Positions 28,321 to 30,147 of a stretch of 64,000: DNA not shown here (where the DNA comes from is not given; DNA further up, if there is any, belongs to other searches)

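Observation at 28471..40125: Six-copy array of an uncharacterised ~500-aa beta-helix module: five leaderless tandem genes next to one S-layer-anchored, secreted copy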

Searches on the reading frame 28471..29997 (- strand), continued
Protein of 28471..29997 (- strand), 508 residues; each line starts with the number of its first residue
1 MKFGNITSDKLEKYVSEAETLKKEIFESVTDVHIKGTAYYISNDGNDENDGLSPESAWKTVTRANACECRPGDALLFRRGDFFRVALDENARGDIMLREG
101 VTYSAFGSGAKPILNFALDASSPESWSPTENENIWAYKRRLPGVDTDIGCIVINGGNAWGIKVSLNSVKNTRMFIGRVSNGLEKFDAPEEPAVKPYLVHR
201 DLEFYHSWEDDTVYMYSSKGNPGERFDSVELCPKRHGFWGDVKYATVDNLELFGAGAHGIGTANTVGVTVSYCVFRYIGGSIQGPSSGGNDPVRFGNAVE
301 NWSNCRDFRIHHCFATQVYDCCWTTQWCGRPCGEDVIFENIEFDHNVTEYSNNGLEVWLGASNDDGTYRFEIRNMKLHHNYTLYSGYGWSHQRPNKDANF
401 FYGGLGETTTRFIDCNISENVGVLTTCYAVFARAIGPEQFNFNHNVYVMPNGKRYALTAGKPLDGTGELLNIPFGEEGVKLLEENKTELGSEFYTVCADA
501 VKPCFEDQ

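Call 36: find_encoding_contigs(protein=P0003, flank=10000, max_places=6)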
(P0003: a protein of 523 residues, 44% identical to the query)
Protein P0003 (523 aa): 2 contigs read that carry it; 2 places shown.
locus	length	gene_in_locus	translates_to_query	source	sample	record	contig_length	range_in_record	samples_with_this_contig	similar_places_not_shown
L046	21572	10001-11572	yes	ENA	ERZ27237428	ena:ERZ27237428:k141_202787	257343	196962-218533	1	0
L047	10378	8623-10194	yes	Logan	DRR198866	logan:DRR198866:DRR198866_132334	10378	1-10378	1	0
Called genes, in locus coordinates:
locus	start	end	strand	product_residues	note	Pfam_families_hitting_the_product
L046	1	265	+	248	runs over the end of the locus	PF00899:ThiF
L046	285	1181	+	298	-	PF01171:ATP_bind_3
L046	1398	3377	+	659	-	PF00795:CN_hydrolase, PF02540:NAD_synthase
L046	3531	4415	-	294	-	PF01261:AP_endonuc_2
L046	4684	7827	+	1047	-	PF00395:SLH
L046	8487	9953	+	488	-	-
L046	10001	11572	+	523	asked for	-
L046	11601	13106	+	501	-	-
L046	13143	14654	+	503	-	-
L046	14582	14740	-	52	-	-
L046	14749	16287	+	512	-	-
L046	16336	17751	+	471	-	PF00657:Lipase_GDSL (weak), PF13472:Lipase_GDSL_2, PF02368:Big_2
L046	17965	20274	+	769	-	PF00395:SLH, PF00657:Lipase_GDSL, PF13472:Lipase_GDSL_2, PF17996:CE2_N (weak)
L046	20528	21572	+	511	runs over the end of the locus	PF01943:Polysacc_synt, PF01554:MatE (weak)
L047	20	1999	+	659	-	PF00795:CN_hydrolase, PF02540:NAD_synthase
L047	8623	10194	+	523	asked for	-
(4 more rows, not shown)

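Call 43: find_encoding_contigs(protein=P0112, flank=10000, max_places=3)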
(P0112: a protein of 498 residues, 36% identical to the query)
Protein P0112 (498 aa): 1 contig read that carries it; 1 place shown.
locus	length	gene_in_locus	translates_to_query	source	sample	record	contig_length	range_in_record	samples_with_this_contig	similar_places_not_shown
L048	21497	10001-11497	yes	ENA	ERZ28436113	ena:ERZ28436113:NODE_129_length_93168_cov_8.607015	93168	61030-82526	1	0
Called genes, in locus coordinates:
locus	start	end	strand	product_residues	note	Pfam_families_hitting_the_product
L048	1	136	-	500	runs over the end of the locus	PF03062:MBOAT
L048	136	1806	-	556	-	-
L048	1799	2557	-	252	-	PF04298:Zn_peptidase_2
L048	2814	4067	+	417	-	PF12704:MacB_PCD, PF02687:FtsX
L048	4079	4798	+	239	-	PF01209:Ubie_methyltran, PF00891:Methyltransf_2 (weak), PF13489:Methyltransf_23, PF05175:MTS (weak), PF13847:Methyltransf_31, PF08241:Methyltransf_11, PF08242:Methyltransf_12, PF13649:Methyltransf_25, +1 more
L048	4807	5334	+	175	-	-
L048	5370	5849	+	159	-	-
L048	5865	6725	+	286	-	PF00702:Hydrolase, PF13344:Hydrolase_6, PF13419:HAD_2 (weak), PF13242:Hydrolase_like, PF09419:PGP_phosphatase (weak)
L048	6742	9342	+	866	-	PF00690:Cation_ATPase_N, PF00122:E1-E2_ATPase, PF00702:Hydrolase, PF13246:Cation_ATPase, PF08282:Hydrolase_3 (faint), PF00689:Cation_ATPase_C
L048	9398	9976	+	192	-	PF01569:PAP2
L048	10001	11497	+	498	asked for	-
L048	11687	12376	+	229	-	PF16011:CBM9_2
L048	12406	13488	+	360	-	PF01636:APH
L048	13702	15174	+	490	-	PF00478:IMPDH, PF01070:FMN_dh, PF00571:CBS, PF03060:NMO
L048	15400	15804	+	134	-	-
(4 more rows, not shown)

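Call 44: find_encoding_contigs(protein=P0071, flank=10000, max_places=3)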
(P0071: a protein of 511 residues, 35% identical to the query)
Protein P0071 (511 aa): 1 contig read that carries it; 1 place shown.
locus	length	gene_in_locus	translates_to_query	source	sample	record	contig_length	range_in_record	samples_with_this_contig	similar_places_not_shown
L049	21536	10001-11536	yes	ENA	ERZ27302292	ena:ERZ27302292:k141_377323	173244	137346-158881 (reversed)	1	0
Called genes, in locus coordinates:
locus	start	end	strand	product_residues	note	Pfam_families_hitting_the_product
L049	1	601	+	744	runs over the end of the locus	PF18952:DUF5696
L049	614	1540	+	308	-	PF00528:BPD_transp_1 (faint)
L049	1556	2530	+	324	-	PF00528:BPD_transp_1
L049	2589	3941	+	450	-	PF01547:SBP_bac_1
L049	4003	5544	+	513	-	PF13229:Beta_helix (weak)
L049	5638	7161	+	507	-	PF13229:Beta_helix (weak)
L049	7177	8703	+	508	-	PF13229:Beta_helix (weak)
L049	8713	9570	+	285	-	PF01263:Aldose_epim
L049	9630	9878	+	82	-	PF12116:SpoIIID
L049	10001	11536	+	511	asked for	-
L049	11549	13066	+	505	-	PF13229:Beta_helix (faint)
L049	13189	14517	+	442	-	PF09587:PGA_cap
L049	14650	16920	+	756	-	PF14498:Glyco_hyd_65N_2, PF22124:Glyco_hydro_95_cat, PF03632:Glyco_hydro_65m (faint), PF21307:Glyco_hydro_95_C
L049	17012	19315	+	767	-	-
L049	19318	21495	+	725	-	PF16875:Glyco_hydro_36N, PF02065:Melibiase, PF16874:Glyco_hydro_36C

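Call 53: list_cluster_members(proteins=[P0001, P0005, P0004])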
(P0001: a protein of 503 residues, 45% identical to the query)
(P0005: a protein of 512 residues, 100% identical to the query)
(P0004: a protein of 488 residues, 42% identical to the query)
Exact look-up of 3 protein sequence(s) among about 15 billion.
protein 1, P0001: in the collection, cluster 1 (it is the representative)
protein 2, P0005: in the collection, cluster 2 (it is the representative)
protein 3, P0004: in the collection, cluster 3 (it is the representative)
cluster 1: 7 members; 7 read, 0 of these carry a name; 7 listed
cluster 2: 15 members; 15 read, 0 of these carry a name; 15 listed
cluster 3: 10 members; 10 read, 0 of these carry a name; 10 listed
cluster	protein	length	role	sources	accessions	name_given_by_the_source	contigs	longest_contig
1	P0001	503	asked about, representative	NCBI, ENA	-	-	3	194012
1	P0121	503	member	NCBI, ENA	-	-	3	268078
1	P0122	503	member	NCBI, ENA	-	-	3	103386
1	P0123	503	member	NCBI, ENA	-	-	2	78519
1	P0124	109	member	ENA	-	-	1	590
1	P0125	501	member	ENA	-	-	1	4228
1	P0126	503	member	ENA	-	-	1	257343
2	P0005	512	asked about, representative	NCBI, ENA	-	-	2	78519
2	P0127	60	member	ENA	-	-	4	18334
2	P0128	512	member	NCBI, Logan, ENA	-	-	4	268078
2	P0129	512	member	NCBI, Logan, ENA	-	-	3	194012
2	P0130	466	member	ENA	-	-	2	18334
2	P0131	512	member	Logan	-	-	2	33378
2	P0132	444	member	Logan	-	-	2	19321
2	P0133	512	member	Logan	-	-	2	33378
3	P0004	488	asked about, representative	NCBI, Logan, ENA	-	-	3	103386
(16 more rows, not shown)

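Call 73: search_protein_families(library=pfam, alignment_id=A3, max_evalue=0.00001)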
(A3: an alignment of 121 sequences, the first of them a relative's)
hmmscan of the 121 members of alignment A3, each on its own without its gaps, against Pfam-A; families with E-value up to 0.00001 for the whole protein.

A. member 1, L049:8713-9567:+ (285 aa): 1 family
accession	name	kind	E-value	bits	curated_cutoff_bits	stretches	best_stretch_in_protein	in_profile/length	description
PF01263.26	Aldose_epim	-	2.5e-23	83.3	27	1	2-163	3-181/299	Aldose 1-epimerase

B. families by the number of members that match (of 121 scanned): 159 families (the first 25 are shown)
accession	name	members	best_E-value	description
PF12833.13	HTH_18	8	1.5e-23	Helix-turn-helix domain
PF13472.12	Lipase_GDSL_2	8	8.6e-22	GDSL-like Lipase/Acylhydrolase family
PF00165.29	HTH_AraC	7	6.5e-23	Bacterial regulatory helix-turn-helix proteins, AraC family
PF00657.28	Lipase_GDSL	6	2.7e-09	GDSL-like Lipase/Acylhydrolase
PF01554.23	MatE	4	7.9e-45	MatE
PF00395.25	SLH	4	1.1e-32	S-layer homology domain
PF02518.31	HATPase_c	4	3.7e-24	Histidine kinase-, DNA gyrase B-, and HSP90-like ATPase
PF02311.25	AraC_binding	4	1.6e-13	AraC-like ligand binding domain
PF01926.29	MMR_HSR1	3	6.3e-61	50S ribosome-binding GTPase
PF01261.30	AP_endonuc_2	3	1e-33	Xylose isomerase-like TIM barrel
PF00072.30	Response_reg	3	8e-31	Response regulator receiver domain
PF00486.34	Trans_reg_C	3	5.7e-23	Transcriptional regulatory protein, C terminal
PF00512.31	HisKA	3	3.5e-20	His Kinase A (phospho-acceptor) domain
PF00404.24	Dockerin_1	3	2.2e-10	Dockerin type I domain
PF00009.33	GTP_EFTU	2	1.1e-55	Elongation factor Tu GTP binding domain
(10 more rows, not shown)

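Call 85: search_protein_families(library=pfam, proteins=[P0047, P0053, P0058, P0061, P0055, P0010, L002:3648-7679:+, L004:257-3046:+], max_evalue=0.001)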
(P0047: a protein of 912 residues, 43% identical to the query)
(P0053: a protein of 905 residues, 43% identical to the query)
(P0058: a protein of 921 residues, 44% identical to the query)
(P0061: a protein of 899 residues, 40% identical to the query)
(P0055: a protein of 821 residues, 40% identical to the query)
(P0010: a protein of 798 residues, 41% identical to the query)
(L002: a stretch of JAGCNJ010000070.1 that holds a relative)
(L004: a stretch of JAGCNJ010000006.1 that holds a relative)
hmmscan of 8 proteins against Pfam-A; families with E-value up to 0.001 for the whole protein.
P0047 (912 aa): 0 families

P0053 (905 aa): 0 families

P0058 (921 aa): 0 families

P0061 (899 aa): 0 families

P0055 (821 aa): 0 families

P0010 (798 aa): 0 families

L002:3648-7679:+ (1343 aa): 1 family
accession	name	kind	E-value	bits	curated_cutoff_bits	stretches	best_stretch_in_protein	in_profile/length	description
PF00395.25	SLH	-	5.9e-27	93.8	20.8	3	1114-1157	2-44/44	S-layer homology domain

L004:257-3046:+ (929 aa): 0 families

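Call 88: find_encoding_contigs(protein=P0002, flank=10000, max_places=10)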
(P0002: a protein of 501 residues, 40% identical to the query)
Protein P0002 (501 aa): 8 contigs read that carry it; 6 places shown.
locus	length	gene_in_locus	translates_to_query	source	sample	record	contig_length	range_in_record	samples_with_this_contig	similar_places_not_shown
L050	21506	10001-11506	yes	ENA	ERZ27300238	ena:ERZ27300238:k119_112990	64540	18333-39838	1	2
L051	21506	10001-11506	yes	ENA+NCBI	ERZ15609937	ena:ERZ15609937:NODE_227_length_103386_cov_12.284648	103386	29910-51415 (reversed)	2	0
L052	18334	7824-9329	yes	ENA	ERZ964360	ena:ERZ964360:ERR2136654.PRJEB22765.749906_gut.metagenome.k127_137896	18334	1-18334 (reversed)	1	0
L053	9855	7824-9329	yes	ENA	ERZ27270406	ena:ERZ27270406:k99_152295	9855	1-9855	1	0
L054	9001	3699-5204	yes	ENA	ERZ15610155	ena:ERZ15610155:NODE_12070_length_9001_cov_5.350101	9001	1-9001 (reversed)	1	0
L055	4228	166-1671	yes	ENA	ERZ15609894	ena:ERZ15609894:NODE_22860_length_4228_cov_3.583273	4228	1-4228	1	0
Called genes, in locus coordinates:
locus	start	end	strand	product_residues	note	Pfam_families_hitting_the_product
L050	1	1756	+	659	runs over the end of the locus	PF00795:CN_hydrolase, PF02540:NAD_synthase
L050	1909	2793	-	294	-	PF01261:AP_endonuc_2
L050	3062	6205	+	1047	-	PF00395:SLH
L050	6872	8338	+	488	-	-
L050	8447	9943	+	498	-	-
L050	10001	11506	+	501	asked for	-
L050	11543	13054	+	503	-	-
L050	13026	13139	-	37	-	-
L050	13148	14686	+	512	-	-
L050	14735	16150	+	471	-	PF00657:Lipase_GDSL (weak), PF13472:Lipase_GDSL_2, PF02368:Big_2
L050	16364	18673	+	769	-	PF00395:SLH, PF00657:Lipase_GDSL, PF13472:Lipase_GDSL_2, PF17996:CE2_N (weak)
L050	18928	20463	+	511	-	PF01943:Polysacc_synt, PF01554:MatE (weak)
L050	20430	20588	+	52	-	-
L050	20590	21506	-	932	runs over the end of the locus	PF02463:SMC_N (weak), PF13476:AAA_23, PF13555:AAA_29 (weak), PF13558:SbcC_Walker_B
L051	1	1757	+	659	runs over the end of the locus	PF00795:CN_hydrolase, PF02540:NAD_synthase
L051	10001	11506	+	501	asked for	-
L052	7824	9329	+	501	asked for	-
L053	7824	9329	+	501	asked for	-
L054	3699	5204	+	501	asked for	-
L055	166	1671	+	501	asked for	-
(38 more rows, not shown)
